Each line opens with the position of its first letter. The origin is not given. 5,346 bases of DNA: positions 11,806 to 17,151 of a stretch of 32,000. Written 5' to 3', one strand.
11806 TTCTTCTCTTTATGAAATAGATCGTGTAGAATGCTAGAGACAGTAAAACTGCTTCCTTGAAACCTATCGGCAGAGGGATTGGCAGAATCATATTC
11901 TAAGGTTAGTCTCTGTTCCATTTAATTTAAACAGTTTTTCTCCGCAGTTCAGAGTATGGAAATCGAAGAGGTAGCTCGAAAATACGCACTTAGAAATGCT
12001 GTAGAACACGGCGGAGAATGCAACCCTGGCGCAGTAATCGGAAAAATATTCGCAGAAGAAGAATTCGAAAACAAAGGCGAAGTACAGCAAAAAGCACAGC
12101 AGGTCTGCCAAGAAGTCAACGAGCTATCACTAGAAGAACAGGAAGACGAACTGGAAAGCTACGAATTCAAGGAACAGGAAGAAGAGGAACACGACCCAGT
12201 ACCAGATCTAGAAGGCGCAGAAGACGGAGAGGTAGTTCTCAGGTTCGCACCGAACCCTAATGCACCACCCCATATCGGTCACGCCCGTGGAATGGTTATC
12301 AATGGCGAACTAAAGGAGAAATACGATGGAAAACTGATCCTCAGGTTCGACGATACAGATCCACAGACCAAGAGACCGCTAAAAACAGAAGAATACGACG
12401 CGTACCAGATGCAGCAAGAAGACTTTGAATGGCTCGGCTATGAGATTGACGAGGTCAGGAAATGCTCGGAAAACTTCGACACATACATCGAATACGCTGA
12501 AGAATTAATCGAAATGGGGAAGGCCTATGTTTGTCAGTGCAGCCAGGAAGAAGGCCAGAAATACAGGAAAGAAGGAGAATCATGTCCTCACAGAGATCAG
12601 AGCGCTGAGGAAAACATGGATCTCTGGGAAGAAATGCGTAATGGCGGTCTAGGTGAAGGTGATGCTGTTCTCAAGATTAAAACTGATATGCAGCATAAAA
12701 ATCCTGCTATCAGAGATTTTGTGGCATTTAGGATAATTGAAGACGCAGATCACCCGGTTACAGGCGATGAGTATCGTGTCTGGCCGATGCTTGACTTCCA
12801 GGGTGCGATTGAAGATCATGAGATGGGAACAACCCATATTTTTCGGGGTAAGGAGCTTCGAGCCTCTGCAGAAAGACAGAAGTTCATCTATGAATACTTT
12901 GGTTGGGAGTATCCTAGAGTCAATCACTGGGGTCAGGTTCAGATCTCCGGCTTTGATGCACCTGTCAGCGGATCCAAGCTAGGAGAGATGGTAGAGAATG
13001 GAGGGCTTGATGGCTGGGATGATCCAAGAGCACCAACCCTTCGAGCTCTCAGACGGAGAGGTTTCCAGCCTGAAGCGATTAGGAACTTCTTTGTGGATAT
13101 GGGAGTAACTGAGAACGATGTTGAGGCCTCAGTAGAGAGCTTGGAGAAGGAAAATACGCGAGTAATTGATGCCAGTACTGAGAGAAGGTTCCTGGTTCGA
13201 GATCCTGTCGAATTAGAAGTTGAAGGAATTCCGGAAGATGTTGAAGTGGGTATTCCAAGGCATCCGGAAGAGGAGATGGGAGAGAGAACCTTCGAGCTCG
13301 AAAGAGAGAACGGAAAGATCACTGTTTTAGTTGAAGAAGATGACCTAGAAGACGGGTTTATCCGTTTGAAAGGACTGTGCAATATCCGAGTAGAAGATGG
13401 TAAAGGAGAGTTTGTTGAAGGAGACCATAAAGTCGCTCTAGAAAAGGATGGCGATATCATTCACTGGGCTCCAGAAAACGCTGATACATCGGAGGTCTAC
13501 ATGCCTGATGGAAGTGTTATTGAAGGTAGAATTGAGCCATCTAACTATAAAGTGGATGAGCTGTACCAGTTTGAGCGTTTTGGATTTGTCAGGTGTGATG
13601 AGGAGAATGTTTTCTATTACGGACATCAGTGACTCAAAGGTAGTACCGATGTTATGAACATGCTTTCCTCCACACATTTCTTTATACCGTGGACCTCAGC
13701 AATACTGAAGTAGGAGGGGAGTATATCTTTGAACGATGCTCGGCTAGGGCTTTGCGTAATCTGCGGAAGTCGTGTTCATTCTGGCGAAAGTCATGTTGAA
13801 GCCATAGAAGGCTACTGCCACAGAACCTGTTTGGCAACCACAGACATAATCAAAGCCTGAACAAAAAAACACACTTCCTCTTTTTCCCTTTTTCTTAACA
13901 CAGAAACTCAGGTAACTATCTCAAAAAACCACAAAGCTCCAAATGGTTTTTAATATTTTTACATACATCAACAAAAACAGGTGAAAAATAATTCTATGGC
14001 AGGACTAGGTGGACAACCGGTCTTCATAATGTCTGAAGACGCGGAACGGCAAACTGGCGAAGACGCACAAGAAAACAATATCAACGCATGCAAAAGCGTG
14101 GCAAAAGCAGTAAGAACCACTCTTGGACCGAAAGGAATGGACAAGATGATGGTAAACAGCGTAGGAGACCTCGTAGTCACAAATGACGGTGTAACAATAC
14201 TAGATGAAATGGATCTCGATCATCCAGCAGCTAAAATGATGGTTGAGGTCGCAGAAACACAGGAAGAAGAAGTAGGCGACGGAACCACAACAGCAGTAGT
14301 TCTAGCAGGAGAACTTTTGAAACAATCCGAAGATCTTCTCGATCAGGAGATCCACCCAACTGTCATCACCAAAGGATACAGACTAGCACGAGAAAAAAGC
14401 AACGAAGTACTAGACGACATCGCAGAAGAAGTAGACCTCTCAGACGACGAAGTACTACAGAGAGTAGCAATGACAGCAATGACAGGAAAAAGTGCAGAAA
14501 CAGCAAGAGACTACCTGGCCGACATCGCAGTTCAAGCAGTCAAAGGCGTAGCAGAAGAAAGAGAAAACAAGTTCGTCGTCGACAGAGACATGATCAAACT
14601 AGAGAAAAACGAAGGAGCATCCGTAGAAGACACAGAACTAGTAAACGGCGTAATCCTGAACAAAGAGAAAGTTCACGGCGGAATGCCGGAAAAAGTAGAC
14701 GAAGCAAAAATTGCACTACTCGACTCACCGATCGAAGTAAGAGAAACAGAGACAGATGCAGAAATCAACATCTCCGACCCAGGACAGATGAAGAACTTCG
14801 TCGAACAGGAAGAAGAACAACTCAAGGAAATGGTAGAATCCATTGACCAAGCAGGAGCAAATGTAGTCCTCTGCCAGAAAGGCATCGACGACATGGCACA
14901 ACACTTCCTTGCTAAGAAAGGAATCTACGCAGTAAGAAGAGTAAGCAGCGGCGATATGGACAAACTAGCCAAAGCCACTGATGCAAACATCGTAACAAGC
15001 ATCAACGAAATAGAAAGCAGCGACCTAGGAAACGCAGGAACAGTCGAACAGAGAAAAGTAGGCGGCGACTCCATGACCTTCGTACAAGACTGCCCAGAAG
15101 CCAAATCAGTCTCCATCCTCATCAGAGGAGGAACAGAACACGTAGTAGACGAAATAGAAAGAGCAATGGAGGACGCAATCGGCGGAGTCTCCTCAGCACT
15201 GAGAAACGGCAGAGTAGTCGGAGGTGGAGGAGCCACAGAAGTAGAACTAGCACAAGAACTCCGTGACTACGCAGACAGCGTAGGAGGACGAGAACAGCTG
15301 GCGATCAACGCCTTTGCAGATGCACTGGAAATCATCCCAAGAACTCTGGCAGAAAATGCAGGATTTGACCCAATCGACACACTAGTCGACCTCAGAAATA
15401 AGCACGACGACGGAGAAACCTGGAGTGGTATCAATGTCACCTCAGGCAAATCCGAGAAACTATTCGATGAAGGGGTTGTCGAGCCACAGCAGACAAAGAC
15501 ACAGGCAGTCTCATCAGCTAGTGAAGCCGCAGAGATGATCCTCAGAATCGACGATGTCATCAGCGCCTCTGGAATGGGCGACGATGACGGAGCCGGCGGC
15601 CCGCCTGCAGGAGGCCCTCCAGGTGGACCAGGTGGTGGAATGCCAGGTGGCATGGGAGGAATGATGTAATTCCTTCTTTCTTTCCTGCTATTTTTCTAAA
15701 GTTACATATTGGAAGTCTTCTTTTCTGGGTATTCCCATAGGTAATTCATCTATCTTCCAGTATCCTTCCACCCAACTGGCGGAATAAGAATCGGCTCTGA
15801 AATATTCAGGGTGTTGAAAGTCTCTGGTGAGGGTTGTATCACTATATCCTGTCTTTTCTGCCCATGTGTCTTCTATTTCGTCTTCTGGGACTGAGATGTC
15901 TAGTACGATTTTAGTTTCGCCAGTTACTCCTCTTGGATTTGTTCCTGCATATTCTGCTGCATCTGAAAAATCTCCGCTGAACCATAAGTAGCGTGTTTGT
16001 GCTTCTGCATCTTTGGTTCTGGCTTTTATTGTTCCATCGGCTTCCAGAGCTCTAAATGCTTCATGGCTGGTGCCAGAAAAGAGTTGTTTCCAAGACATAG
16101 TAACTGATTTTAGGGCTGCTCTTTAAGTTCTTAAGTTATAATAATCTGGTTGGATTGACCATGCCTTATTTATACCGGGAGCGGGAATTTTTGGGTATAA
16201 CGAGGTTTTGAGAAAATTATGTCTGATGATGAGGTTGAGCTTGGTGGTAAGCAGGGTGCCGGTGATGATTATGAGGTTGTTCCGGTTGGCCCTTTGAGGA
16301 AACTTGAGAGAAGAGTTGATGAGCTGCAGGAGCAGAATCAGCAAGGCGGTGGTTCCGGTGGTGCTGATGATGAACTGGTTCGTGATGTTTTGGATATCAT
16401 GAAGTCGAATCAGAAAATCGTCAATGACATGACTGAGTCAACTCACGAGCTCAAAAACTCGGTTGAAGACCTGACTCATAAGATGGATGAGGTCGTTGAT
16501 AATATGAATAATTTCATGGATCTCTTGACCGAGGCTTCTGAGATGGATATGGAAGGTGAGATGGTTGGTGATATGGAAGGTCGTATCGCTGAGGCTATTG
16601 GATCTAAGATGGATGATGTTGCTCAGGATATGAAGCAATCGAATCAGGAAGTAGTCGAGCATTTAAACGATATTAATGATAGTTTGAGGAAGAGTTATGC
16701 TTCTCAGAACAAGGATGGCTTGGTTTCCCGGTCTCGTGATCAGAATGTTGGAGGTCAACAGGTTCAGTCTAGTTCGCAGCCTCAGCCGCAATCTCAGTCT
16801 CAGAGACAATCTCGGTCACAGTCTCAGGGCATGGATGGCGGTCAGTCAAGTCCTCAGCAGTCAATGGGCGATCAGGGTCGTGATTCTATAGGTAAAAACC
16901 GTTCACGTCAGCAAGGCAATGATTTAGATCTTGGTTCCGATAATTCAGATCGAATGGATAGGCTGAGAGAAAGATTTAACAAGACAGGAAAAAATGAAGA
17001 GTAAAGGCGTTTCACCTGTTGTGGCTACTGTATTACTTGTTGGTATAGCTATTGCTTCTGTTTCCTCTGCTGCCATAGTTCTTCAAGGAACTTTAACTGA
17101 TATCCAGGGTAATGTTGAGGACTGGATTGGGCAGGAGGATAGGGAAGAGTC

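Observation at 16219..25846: Non-archaellum type IV pilus-like locus with seven prepilin-type genes, plus an orphan cytoplasmic coiled-coil gene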

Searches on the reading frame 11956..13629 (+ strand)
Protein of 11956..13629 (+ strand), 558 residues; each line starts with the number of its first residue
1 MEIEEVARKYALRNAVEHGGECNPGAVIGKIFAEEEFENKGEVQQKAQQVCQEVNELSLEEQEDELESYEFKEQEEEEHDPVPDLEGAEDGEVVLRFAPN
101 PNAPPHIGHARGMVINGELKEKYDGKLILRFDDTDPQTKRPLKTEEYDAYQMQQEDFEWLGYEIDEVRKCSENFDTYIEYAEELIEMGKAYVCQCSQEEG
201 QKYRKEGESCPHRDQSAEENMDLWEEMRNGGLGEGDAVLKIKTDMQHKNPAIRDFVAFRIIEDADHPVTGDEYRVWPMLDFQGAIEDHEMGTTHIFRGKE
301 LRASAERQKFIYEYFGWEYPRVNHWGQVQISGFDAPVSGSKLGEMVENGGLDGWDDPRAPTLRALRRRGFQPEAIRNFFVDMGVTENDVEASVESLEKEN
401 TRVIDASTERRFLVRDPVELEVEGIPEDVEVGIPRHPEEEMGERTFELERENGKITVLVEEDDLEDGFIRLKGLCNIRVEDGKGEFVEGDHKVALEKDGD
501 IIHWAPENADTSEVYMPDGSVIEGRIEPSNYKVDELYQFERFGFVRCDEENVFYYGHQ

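Call 19: search_protein_families(library=pfam, max_evalue=0.01, proteins=[window:11956-13629:+])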
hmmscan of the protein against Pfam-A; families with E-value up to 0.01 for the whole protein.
window:11956-13629:+ (558 aa): 3 families
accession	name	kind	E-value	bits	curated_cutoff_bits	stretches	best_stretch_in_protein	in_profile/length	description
PF00749.27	tRNA-synt_1c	-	5.2e-72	242.8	23.4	1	92-405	1-313/314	tRNA synthetases class I (E and Q), catalytic domain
PF03950.23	tRNA-synt_1c_C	-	1.6e-11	44.7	23.9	1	409-488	2-85/91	tRNA synthetases class I (E and Q), anti-codon binding domain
PF20974.2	tRNA-synt_1c_C2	-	1.4e-06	29.3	23.9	1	506-548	6-69/69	tRNA synthetases class I (E and Q), anti-codon binding domain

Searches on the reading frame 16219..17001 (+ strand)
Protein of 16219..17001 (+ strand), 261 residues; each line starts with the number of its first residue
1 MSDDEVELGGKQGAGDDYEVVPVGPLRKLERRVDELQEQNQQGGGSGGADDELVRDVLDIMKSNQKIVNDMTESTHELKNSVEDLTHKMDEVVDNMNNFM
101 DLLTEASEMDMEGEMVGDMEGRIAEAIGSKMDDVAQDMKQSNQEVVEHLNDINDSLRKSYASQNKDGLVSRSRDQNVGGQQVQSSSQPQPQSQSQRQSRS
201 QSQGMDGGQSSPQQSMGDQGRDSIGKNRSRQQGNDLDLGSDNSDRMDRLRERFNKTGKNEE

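Call 9: search_protein_families(library=pfam, max_evalue=1, proteins=[window:16219-17001:+])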
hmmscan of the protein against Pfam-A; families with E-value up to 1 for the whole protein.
window:16219-17001:+ (261 aa): 28 families (the best 25 are shown)
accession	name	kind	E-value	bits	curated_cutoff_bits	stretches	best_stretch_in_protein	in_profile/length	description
PF04513.17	Baculo_PEP_C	-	0.00071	20.1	38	1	40-103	5-72/140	Baculovirus polyhedron envelope protein, PEP, C terminus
PF04108.17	ATG17_like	-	0.0026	17.7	43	1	51-158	140-247/355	Autophagy protein ATG17-like domain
PF11727.13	ISG65-75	-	0.005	16.6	25.1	1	49-159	25-133/281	Invariant surface glycoprotein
PF06160.17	EzrA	-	0.0054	15.5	39.6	1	59-158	140-237/557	Septation ring formation regulator, EzrA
PF22888.1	FIMAH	-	0.0072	17.3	24.8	0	117-159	15-58/81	FIMAH domain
PF06103.16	DUF948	-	0.0089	16.6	37.2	1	60-99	27-66/89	Bacterial protein of unknown function (DUF948)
PF07464.16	ApoLp-III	-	0.014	16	36.3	0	57-98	14-54/146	Apolipophorin-III precursor (apoLp-III)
PF24151.2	ArlX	-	0.026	14.5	28.7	1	37-93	46-102/229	ArlX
PF05388.16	Carbpep_Y_N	-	0.027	15.2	25.8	1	98-183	40-125/127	Carboxypeptidase Y pro-peptide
PF06009.19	Laminin_II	-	0.028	14.9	33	1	52-108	3-59/138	Laminin Domain II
PF21713.2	DncV_C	-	0.049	14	28.4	0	137-170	83-116/135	Cyclic GMP-AMP synthase, C-terminal domain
PF08702.15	Fib_alpha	-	0.12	13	29.9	1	28-105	32-109/143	Fibrinogen alpha/beta chain family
PF08649.15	DASH_Dad1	-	0.12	13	31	0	133-160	8-35/55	DASH complex subunit Dad1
PF13972.11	TetR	-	0.12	12.6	25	0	53-91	40-78/144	Bacterial transcriptional repressor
PF04124.18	Dor1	-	0.16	11.2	23.3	1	52-108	25-81/339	Dor1-like family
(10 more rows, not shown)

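Call 11: search_protein_families(library=ncbifam, max_evalue=0.1, proteins=[window:16219-17001:+])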
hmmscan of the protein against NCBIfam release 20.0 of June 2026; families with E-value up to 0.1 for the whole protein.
window:16219-17001:+ (261 aa): 7 families
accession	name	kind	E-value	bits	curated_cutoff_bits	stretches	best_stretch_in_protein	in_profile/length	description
TIGR04527.1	mycoplas_twoTM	subfamily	0.00091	19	125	1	56-160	37-144/248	MG_279/MG_280 family protein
NF004496.1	PRK05842.1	equivalog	0.0098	15.2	250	1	54-114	75-134/271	flagellar hook assembly protein FlgD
NF058591.1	archaellum_scaf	equivalog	0.018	14.6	225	1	37-93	56-113/250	archaellum flagellar motor scaffold protein FlaX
TIGR00237.1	xseA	equivalog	0.033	13.4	180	1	61-183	255-376/389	exodeoxyribonuclease VII large subunit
NF033928.1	alph_xenorhab_A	subfamily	0.051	12.8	125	0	48-114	118-185/339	alpha-xenorhabdolysin family binary toxin subunit A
NF041244.1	IglI_fam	subfamily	0.074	12.9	100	1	53-202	53-191/290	type VI secretion system protein IglI family protein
NF043058.1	T4SS_LegC2C7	subfamily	0.096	11.6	350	0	64-159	201-296/348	LegC2/C7 family Dot/Icm T4SS effector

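Call 58: search_protein_families(library=pfam, alignment_id=A3, max_evalue=0.1)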
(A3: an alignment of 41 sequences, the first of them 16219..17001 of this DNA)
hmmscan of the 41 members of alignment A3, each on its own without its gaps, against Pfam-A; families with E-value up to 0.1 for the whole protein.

A. member 1, window:16219-17001:+ (261 aa): 11 families
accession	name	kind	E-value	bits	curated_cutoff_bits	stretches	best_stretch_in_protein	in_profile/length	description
PF04513.17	Baculo_PEP_C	-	0.00071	20.1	38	0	40-103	5-72/140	Baculovirus polyhedron envelope protein, PEP, C terminus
PF04108.17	ATG17_like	-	0.0026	17.7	43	1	51-158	140-247/355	Autophagy protein ATG17-like domain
PF11727.13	ISG65-75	-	0.005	16.6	25.1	1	49-159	25-133/281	Invariant surface glycoprotein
PF06160.17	EzrA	-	0.0054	15.5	39.6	1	59-158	140-237/557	Septation ring formation regulator, EzrA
PF22888.1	FIMAH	-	0.0072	17.3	24.8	0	117-159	15-58/81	FIMAH domain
PF06103.16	DUF948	-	0.0089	16.6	37.2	0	60-99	27-66/89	Bacterial protein of unknown function (DUF948)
PF07464.16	ApoLp-III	-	0.014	16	36.3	0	57-98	14-54/146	Apolipophorin-III precursor (apoLp-III)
PF24151.2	ArlX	-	0.026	14.5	28.7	1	37-93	46-102/229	ArlX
PF05388.16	Carbpep_Y_N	-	0.027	15.2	25.8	0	98-183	40-125/127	Carboxypeptidase Y pro-peptide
PF06009.19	Laminin_II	-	0.028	14.9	33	1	52-108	3-59/138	Laminin Domain II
PF21713.2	DncV_C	-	0.049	14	28.4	0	137-170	83-116/135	Cyclic GMP-AMP synthase, C-terminal domain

B. families by the number of members that match (of 41 scanned): 252 families (the first 25 are shown)
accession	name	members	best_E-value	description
PF04108.17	ATG17_like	20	6.2e-06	Autophagy protein ATG17-like domain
PF04513.17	Baculo_PEP_C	18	2e-05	Baculovirus polyhedron envelope protein, PEP, C terminus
PF06103.16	DUF948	17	0.00043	Bacterial protein of unknown function (DUF948)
PF06009.19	Laminin_II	15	0.00064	Laminin Domain II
PF07464.16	ApoLp-III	13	0.00037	Apolipophorin-III precursor (apoLp-III)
PF08702.15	Fib_alpha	10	0.00026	Fibrinogen alpha/beta chain family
PF21713.2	DncV_C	10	0.0022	Cyclic GMP-AMP synthase, C-terminal domain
PF10157.14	BORCS6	9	0.0047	BLOC-1-related complex sub-unit 6 C-terminal helix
PF05478.16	Prominin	8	0.016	Prominin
PF08649.15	DASH_Dad1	7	0.0006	DASH complex subunit Dad1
PF00015.26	MCPsignal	6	0.0012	Methyl-accepting chemotaxis protein (MCP) signalling domain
PF24151.2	ArlX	6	0.0018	ArlX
PF24073.1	DUF7365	6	0.0081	Coiled-coil region of unknown function (DUF7365)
PF06013.18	WXG100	5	0.00025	Proteins of 100 residues with WXG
PF10392.15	COG5_N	5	0.0011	Conserved oligomeric Golgi complex subunit 5, N-terminal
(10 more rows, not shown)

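Call 60: search_solved_structures(query=A3, max_evalue=1)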
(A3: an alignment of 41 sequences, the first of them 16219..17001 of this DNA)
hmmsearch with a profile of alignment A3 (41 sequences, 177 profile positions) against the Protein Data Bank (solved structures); distinct sequences matched with E-value up to 1: 105 (the best 60 are shown).
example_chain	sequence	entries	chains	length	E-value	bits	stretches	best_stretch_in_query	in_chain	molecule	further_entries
8qae_A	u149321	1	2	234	2.7e-06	30.5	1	62-153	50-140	sc-apCC-6-SLLA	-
9ugr_A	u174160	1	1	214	3.6e-05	26.8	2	56-141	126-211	Syn-F4-Link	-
2ch7_A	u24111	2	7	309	0.00015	24.8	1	43-148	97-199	METHYL-ACCEPTING CHEMOTAXIS PROTEIN | Methyl-accepting chemotaxis protein 2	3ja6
3ja6_H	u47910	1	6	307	0.00016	24.7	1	44-148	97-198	Methyl-accepting chemotaxis protein 2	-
2ch7_B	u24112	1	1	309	0.00018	24.5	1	44-148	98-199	METHYL-ACCEPTING CHEMOTAXIS PROTEIN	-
6s1k_E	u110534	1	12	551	0.00029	23.9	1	60-142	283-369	Methyl-accepting chemotaxis protein I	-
3zx6_A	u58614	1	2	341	0.00075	22.5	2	60-142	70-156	HAMP, METHYL-ACCEPTING CHEMOTAXIS PROTEIN I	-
8oyy_A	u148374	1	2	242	0.00092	22.3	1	71-148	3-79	De novo designed soluble GPCR-like protein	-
8c5v_I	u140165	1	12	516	0.0018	21.3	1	60-142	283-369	Methyl-accepting chemotaxis protein I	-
6nxm_A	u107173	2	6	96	0.0053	19.8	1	83-141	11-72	Design construct XAA_GVDQ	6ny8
6r17_A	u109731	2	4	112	0.0055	19.7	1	73-150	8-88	Synaptonemal complex central element protein 2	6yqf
6o0c_A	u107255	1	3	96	0.0055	19.7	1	84-141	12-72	Design construct XAA_GVDQ mutant M4L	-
6o0i_A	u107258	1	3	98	0.0072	19.3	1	83-149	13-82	Design construct XAA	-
9r1o_A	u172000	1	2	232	0.0072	19.3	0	41-126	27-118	sc-apCC-6-DPH-NR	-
6nz3_A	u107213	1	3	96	0.0075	19.3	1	83-148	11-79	Design construct XAA_GGHN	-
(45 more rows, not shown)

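Call 103: find_homologous_proteins(query=A3, max_evalue=0.001)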
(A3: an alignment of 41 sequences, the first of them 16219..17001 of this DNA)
Query A3 (41 sequences) (261 aa, profile of the alignment): 536 proteins with E <= 0.001 among 8000 candidates; the best 120 are listed.
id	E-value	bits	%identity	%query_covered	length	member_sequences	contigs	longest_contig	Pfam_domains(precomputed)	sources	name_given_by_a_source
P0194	3.3e-58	214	63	98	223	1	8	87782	-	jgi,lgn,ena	-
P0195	3.5e-58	214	73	64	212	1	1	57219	-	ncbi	ncbi:MAG: hypothetical protein ABEJ75_03200 [Candidatus Nanohaloarchaea archaeon]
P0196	4.8e-58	214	56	98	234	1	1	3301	-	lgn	-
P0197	5.9e-58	214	65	65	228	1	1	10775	-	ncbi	-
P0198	6.6e-58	213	57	97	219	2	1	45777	-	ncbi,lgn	ncbi:MAG: hypothetical protein ACLFTA_00215 [Candidatus Nanohaloarchaea archaeon]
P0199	6.6e-58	213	56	100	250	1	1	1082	-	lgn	-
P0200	1.1e-57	213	78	68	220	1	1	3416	-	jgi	-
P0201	1.9e-57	212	60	97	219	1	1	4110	-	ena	-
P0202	3.6e-57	211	72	100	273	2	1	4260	-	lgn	-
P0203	4.4e-57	211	57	100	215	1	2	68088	-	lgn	-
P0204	4.5e-57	211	59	98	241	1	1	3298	PF04108.18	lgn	-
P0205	7.4e-57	210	69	63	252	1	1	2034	-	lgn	-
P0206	1.1e-56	209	52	98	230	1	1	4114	-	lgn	-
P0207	1.3e-56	209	54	98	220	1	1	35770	-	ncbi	ncbi:MAG: hypothetical protein ABEJ03_01690 [Candidatus Nanohaloarchaea archaeon]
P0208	1.4e-56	209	52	98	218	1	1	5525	-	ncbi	-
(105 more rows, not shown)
